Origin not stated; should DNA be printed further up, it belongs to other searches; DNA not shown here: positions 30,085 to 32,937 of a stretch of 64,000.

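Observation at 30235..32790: MsmX/MalK-type ATPase more than doubled in length by extra TOBE-like modules and a long coiled coil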

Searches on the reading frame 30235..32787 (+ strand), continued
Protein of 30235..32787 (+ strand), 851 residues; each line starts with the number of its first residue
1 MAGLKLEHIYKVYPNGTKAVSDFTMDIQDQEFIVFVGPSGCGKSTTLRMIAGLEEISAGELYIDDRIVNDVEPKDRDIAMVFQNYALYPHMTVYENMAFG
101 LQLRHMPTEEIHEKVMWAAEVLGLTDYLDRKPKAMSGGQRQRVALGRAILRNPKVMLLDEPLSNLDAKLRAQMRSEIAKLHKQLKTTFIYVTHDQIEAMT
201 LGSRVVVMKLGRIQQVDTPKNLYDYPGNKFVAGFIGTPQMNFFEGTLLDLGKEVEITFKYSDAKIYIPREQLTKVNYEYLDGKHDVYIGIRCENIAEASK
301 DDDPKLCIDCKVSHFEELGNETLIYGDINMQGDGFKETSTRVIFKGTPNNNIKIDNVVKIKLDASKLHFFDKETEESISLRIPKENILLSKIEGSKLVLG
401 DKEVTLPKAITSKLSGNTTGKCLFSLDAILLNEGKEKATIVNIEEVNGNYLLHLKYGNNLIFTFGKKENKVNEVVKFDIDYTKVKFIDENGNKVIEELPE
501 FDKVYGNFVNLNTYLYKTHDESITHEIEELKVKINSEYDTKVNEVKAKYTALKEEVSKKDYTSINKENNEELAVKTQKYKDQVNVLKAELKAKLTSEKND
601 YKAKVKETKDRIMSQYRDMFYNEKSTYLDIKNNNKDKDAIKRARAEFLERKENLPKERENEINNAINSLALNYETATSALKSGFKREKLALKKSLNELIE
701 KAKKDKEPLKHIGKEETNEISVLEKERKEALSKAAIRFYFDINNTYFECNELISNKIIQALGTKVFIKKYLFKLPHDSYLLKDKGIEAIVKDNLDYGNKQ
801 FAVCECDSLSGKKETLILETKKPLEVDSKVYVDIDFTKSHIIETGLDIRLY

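Call 41: find_homologous_proteins(query=window:30235-32787:+, max_evalue=1e-50)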
Query window:30235-32787:+ (851 aa): 7998 proteins with E <= 1e-50 among 8000 candidates; the best 120 are listed.
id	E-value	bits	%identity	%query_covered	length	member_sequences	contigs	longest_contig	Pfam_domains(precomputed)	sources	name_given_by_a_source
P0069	0.0e+0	1872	100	100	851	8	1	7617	PF00005.34,PF13304.13,PF17912.8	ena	-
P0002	0.0e+0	1219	66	100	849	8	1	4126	PF00005.34,PF13304.13,PF17912.8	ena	-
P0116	2.9e-268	911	52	100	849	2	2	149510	PF08402.17,PF00005.34,PF13304.13,PF17912.8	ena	-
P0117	9.2e-268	909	53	100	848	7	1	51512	PF00005.34,PF13175.13,PF13304.13,PF17912.8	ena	-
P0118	1.0e-266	906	52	100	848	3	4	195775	PF00005.34,PF17912.8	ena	-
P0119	4.5e-265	900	52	100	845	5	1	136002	PF00005.34,PF17912.8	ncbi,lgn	-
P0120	2.0e-264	898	52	100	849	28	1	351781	PF00005.34,PF13304.13,PF17912.8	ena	-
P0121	9.6e-263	892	52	100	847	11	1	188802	PF00005.34,PF17912.8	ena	-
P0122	2.1e-260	885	52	100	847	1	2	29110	PF00005.34,PF13304.13,PF17912.8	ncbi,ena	-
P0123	7.9e-260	883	52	100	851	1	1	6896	PF00005.34,PF13304.13,PF17912.8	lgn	-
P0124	1.0e-258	879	52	100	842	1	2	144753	PF00005.34,PF13304.13,PF17912.8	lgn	-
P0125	3.4e-258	877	52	100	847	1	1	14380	PF00005.34,PF13304.13,PF17912.8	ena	-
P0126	1.2e-257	876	51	100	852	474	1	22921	PF00005.34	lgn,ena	-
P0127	1.4e-257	875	51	100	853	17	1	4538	PF08402.17,PF00005.34,PF13304.13,PF17912.8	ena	-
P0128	2.8e-256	871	51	100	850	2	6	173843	PF08402.17,PF00005.34,PF13304.13,PF17912.8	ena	-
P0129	5.6e-256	870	53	100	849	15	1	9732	PF00005.34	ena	-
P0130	5.1e-253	860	53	100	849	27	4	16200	PF00005.34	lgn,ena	-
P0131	9.1e-253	859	51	100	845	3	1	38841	PF00005.34,PF13304.13,PF17912.8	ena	-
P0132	1.5e-252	859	51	100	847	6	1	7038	PF00005.34,PF13304.13,PF17912.8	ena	-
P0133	1.8e-252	858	51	100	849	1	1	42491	PF00005.34,PF13304.13,PF17912.8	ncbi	-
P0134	6.6e-252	857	50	100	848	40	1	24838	PF00005.34,PF13304.13,PF17912.8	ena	-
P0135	1.7e-250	852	52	100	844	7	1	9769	PF00005.34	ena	-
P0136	4.7e-250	850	50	100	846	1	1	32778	PF00005.34,PF13304.13,PF17912.8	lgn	-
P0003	2.5e-249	848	50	100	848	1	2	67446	PF00005.34,PF13304.13,PF17912.8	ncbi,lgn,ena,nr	ncbi:MAG: sn-glycerol-3-phosphate ABC transporter ATP-binding protein UgpC [Anaeroplasmataceae bacte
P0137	6.6e-249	847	52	100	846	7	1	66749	PF00005.34,PF13304.13,PF17912.8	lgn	-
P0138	7.6e-249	846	49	100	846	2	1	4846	PF00005.34,PF13304.13,PF17912.8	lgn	-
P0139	2.0e-248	845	51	100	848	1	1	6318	PF00005.34,PF13304.13,PF17912.8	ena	-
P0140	4.8e-248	844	50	100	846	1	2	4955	PF00005.34,PF13304.13,PF17912.8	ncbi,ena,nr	ncbi:MAG: sn-glycerol-3-phosphate ABC transporter ATP-binding protein UgpC [Anaeroplasmataceae bacte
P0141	5.4e-248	844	50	100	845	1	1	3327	PF00005.34,PF13304.13,PF17912.8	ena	-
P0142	8.9e-248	843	49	100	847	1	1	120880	PF00005.34,PF13304.13,PF17912.8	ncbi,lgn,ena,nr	ncbi:MAG: sn-glycerol-3-phosphate ABC transporter ATP-binding protein UgpC [Erysipelotrichales bacte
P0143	4.4e-247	841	50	100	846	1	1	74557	PF00005.34,PF13304.13,PF17912.8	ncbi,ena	-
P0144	4.7e-247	841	50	100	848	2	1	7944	PF00005.34,PF13304.13,PF17912.8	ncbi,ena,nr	ncbi:MAG: sn-glycerol-3-phosphate ABC transporter ATP-binding protein UgpC [Anaeroplasmataceae bacte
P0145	6.8e-247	840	50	100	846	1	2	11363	PF00005.34,PF13304.13,PF17912.8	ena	-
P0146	7.5e-247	840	50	100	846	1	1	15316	PF00005.34,PF13304.13,PF17912.8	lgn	-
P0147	8.5e-247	840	50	100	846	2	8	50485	PF00005.34,PF13304.13,PF17912.8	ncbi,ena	-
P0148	8.8e-247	840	50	100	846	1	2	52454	PF00005.34,PF13304.13,PF17912.8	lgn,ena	-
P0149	1.1e-246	839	51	100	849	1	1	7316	PF00005.34,PF13304.13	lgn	-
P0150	1.2e-246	839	49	100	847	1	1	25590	PF00005.34,PF13304.13,PF17912.8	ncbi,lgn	-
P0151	1.5e-246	839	50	100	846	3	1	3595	PF00005.34,PF13304.13,PF17912.8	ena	-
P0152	1.5e-246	839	50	100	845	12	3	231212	PF00005.34,PF13304.13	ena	-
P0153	1.7e-246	839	50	100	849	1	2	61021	PF00005.34,PF13304.13,PF17912.8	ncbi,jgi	jgi:multiple sugar transport system ATP-binding protein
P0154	1.8e-246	839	50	100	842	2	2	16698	PF00005.34,PF17912.8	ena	-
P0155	1.8e-246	839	51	100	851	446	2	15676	PF00005.34,PF17912.8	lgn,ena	-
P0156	5.4e-246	837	50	100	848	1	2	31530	PF00005.34,PF13304.13,PF17912.8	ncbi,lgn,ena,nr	ncbi:MAG: sn-glycerol-3-phosphate ABC transporter ATP-binding protein UgpC [Anaeroplasmataceae bacte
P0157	5.7e-246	837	50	100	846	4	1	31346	PF00005.34,PF13304.13,PF17912.8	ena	-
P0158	9.7e-246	836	50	100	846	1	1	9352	PF00005.34,PF13304.13,PF17912.8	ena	-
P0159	1.1e-245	836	50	100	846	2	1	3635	PF00005.34,PF13304.13,PF17912.8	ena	-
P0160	1.3e-245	836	49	100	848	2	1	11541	PF00005.34,PF13304.13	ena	-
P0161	1.8e-245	835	50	100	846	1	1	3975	PF00005.34,PF13304.13,PF17912.8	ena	-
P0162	2.5e-245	835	49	100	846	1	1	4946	PF00005.34,PF13304.13,PF17912.8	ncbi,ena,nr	ncbi:MAG: sn-glycerol-3-phosphate ABC transporter ATP-binding protein UgpC [Anaeroplasmataceae bacte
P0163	4.1e-245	834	50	100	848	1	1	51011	PF00005.34,PF02463.26,PF13304.13,PF17912.8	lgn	-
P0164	4.2e-245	834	49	100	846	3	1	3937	PF00005.34,PF13304.13,PF17912.8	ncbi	-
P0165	6.0e-245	834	49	100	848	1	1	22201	PF00005.34,PF02463.26,PF13304.13,PF17912.8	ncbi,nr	ncbi:sn-glycerol-3-phosphate ABC transporter ATP-binding protein UgpC [bacterium]|nr:sn-glycerol-3-p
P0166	8.0e-245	833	48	100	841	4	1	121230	PF00005.34,PF17912.8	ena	-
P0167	8.1e-245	833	50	100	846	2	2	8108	PF00005.34,PF13304.13,PF17912.8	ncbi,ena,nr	ncbi:MAG: sn-glycerol-3-phosphate ABC transporter ATP-binding protein UgpC [Anaeroplasmataceae bacte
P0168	1.2e-244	833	50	100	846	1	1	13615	PF00005.34,PF13304.13,PF17912.8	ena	-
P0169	2.3e-244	832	50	100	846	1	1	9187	PF00005.34,PF13304.13,PF17912.8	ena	-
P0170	2.8e-244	831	49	100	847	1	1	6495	PF00005.34,PF13304.13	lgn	-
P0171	3.4e-244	831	49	100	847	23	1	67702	PF00005.34,PF13175.13,PF13304.13,PF17912.8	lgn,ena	-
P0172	5.5e-244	830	50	100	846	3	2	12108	PF08402.17,PF00005.34,PF13304.13,PF17912.8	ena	-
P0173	1.3e-243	829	49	100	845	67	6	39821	PF00005.34,PF13304.13,PF17912.8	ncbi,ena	-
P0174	2.3e-243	828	51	100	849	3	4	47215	PF00005.34,PF13304.13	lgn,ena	-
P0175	2.7e-243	828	49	100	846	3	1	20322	PF00005.34,PF13304.13,PF17912.8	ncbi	-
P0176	7.1e-243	827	49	100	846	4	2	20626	PF00005.34,PF13304.13,PF17912.8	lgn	-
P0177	7.4e-243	827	48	100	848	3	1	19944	PF00005.34,PF13304.13,PF17912.8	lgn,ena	-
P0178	7.4e-243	827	49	100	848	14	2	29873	PF00005.34,PF13304.13,PF17912.8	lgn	-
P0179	8.3e-243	827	49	100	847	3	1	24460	PF00005.34,PF13304.13,PF17912.8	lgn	-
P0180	1.1e-242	826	49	100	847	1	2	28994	PF00005.34,PF13304.13,PF17912.8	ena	-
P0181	1.3e-242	826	49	100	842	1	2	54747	PF00005.34,PF17912.8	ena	-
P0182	1.4e-242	826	51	100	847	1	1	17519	PF00005.34,PF13304.13,PF17912.8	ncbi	-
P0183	3.3e-242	825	49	100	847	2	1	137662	PF00005.34,PF13304.13,PF17912.8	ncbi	-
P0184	2.0e-241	822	60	65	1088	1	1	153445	PF20403.6,PF00005.34,PF05987.19,PF13304.13,PF17912.8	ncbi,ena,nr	ncbi:MAG: sn-glycerol-3-phosphate ABC transporter ATP-binding protein UgpC [Erysipelotrichales bacte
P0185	8.6e-241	820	51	100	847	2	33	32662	PF00005.34,PF13304.13,PF17912.8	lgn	-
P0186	1.1e-240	819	49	100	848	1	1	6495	PF00005.34,PF13175.13,PF13304.13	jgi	jgi:multiple sugar transport system ATP-binding protein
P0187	1.3e-240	819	50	100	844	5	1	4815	PF00005.34,PF13304.13,PF17912.8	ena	-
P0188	1.3e-239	816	50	100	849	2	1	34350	PF00005.34,PF13304.13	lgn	-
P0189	2.3e-239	815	49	100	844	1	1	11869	PF00005.34,PF13304.13,PF17912.8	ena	-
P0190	2.5e-239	815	49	100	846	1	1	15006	PF00005.34,PF13304.13,PF17912.8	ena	-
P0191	5.0e-239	814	50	100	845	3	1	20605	PF08402.17,PF00005.34,PF13304.13,PF17912.8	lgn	-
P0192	5.2e-239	814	50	100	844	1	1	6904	PF00005.34,PF13304.13,PF17912.8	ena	-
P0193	9.2e-239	813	49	100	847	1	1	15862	PF00005.34,PF13304.13,PF17912.8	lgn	-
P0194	1.8e-238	812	49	100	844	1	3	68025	PF00005.34,PF13304.13,PF17912.8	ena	-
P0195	2.1e-238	812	49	100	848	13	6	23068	PF00005.34,PF13304.13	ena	-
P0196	4.4e-238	811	50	100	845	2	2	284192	PF00005.34,PF13304.13,PF17912.8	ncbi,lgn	-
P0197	6.9e-238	810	48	100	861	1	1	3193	PF00005.34,PF17912.8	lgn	-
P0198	7.3e-238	810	49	100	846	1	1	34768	PF00005.34,PF13304.13,PF17912.8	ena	-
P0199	8.0e-238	810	48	100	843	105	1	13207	PF00005.34,PF13304.13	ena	-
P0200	8.1e-238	810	49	100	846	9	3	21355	PF00005.34,PF13304.13,PF17912.8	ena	-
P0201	8.3e-238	810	50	100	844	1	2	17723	PF00005.34,PF13304.13,PF17912.8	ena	-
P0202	1.5e-237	809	50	100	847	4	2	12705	PF00005.34,PF13304.13,PF17912.8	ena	-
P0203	1.6e-237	809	48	100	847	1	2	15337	PF00005.34,PF13304.13,PF17912.8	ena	-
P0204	7.2e-237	807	48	100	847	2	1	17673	PF00005.34,PF09922.16,PF13304.13,PF17912.8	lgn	-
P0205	1.7e-236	806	48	100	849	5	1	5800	PF00005.34,PF13304.13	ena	-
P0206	1.8e-236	806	50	100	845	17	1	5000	PF00005.34,PF17912.8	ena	-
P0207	4.4e-236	804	49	100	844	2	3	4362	PF00005.34,PF13304.13,PF17912.8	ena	-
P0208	5.3e-236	804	50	100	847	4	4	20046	PF00005.34,PF13304.13,PF17912.8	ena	-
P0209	9.3e-236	803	48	100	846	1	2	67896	PF00005.34,PF13304.13,PF17912.8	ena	-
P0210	1.9e-235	802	49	100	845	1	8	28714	PF00005.34,PF13304.13,PF17912.8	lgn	-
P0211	3.2e-235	801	48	100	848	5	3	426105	PF00005.34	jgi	jgi:multiple sugar transport system ATP-binding protein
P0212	5.3e-235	801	48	100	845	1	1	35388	PF00005.34,PF13304.13,PF17912.8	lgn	-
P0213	5.5e-235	801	48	100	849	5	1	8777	PF00005.34,PF17912.8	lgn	-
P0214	7.0e-235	800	48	100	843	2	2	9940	PF00005.34,PF13304.13,PF17912.8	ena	-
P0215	1.4e-234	799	48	100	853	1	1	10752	PF08402.17,PF00005.34,PF17912.8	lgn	-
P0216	2.9e-234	798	49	100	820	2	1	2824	PF00005.34,PF13304.13,PF17912.8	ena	-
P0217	2.9e-234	798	50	100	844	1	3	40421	PF00005.34,PF17912.8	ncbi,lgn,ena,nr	ncbi:MAG: sn-glycerol-3-phosphate ABC transporter ATP-binding protein UgpC [Bacilli bacterium]|nr:sn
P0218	4.5e-234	798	48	100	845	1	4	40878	PF00005.34,PF13304.13,PF17912.8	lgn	-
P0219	6.3e-234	797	48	100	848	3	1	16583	PF00005.34,PF13304.13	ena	-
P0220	8.6e-234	797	48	100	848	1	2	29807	PF08402.17,PF00005.34,PF13304.13,PF17912.8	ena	-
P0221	1.1e-233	796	49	100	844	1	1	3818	PF00005.34,PF17912.8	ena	-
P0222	1.5e-233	796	47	100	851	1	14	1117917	PF08402.17,PF00005.34,PF13304.13,PF17912.8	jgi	jgi:multiple sugar transport system ATP-binding protein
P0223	2.3e-233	795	48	100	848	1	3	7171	PF00005.34,PF13304.13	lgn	-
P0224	2.3e-233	795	48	100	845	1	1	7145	PF00005.34,PF17912.8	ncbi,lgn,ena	-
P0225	1.0e-232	793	48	100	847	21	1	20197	PF08402.17,PF00005.34,PF13304.13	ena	-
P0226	1.0e-232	793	50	100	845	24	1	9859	PF00005.34,PF17912.8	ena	-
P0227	1.2e-232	793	48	100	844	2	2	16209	PF00005.34,PF13304.13,PF17912.8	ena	-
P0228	1.4e-232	793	49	100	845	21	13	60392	PF00005.34,PF17912.8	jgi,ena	-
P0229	2.2e-232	792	48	100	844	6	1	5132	PF00005.34,PF13304.13,PF17912.8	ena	-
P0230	3.0e-232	792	47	100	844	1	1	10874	PF08402.17,PF00005.34,PF13304.13,PF17912.8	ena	-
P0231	4.1e-232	791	48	100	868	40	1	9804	PF00005.34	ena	-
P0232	4.4e-232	791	50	100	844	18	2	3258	PF00005.34,PF17912.8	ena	-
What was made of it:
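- At least 118 clusters of 820-868 aa (the window's own cluster plus 117 others): call 41. At least 117 further clusters have the same length and 100% coverage (call 41).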

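Call 51: find_encoding_contigs(protein=window:30235-32787:+, flank=3000, max_places=4)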
Protein window:30235-32787:+ (851 aa): 7 contigs read that carry it; 1 place shown.
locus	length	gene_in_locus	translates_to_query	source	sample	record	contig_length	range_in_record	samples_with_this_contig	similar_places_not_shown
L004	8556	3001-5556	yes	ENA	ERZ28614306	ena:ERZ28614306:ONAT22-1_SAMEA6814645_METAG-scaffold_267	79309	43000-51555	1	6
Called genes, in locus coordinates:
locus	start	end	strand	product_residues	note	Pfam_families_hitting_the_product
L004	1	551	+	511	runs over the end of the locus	PF00528:BPD_transp_1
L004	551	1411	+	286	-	PF00528:BPD_transp_1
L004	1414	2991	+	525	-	PF00128:Alpha-amylase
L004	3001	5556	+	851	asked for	PF00005:ABC_tran, PF13304:AAA_21 (faint), PF17912:OB_MalK (faint)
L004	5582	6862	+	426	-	-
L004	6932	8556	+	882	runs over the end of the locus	PF03714:PUD, PF02922:CBM_48, PF00128:Alpha-amylase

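Call 54: find_encoding_contigs(protein=P0222, flank=8000, max_places=3)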
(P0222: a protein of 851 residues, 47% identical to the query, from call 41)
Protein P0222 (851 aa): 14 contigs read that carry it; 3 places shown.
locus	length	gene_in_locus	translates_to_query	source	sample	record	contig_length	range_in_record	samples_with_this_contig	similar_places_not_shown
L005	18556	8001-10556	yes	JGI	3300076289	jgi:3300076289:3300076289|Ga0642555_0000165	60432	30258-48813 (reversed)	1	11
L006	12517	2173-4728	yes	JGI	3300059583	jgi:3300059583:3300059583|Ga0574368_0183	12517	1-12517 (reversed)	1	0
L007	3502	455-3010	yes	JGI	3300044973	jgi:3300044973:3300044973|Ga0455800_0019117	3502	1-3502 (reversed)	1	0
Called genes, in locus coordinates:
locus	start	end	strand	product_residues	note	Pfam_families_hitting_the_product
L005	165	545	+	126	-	-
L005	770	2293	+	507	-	PF02446:Glyco_hydro_77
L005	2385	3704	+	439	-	PF13416:SBP_bac_8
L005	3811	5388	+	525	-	PF00528:BPD_transp_1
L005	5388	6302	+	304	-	PF00528:BPD_transp_1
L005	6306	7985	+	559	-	PF00128:Alpha-amylase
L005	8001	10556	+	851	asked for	PF00005:ABC_tran, PF13304:AAA_21 (faint), PF08402:TOBE_2 (faint), PF17912:OB_MalK (weak)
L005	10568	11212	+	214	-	-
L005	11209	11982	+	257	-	-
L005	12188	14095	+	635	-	PF00664:ABC_membrane, PF00005:ABC_tran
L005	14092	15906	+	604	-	PF00664:ABC_membrane, PF00005:ABC_tran, PF02463:SMC_N (weak)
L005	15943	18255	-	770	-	PF13364:BetaGal_ABD2 (faint), PF00703:Glyco_hydro_2, PF02836:Glyco_hydro_2_C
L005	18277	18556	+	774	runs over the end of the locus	PF16875:Glyco_hydro_36N, PF02065:Melibiase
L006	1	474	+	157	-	PF00528:BPD_transp_1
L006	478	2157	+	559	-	PF00128:Alpha-amylase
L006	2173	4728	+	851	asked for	PF00005:ABC_tran, PF13304:AAA_21 (faint), PF08402:TOBE_2 (faint), PF17912:OB_MalK (weak)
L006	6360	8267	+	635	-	PF00664:ABC_membrane, PF00005:ABC_tran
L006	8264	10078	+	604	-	PF00664:ABC_membrane, PF00005:ABC_tran, PF02463:SMC_N (weak)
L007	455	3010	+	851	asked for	PF00005:ABC_tran, PF13304:AAA_21 (faint), PF08402:TOBE_2 (faint), PF17912:OB_MalK (weak)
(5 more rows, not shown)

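Call 55: search_protein_families(library=ncbifam, proteins=[L005:10568-11209:+, L005:11209-11979:+], max_evalue=0.01)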
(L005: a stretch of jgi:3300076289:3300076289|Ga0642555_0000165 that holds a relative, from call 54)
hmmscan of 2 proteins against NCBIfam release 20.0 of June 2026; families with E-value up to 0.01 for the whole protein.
L005:10568-11209:+ (214 aa): 0 families

L005:11209-11979:+ (257 aa): 0 families
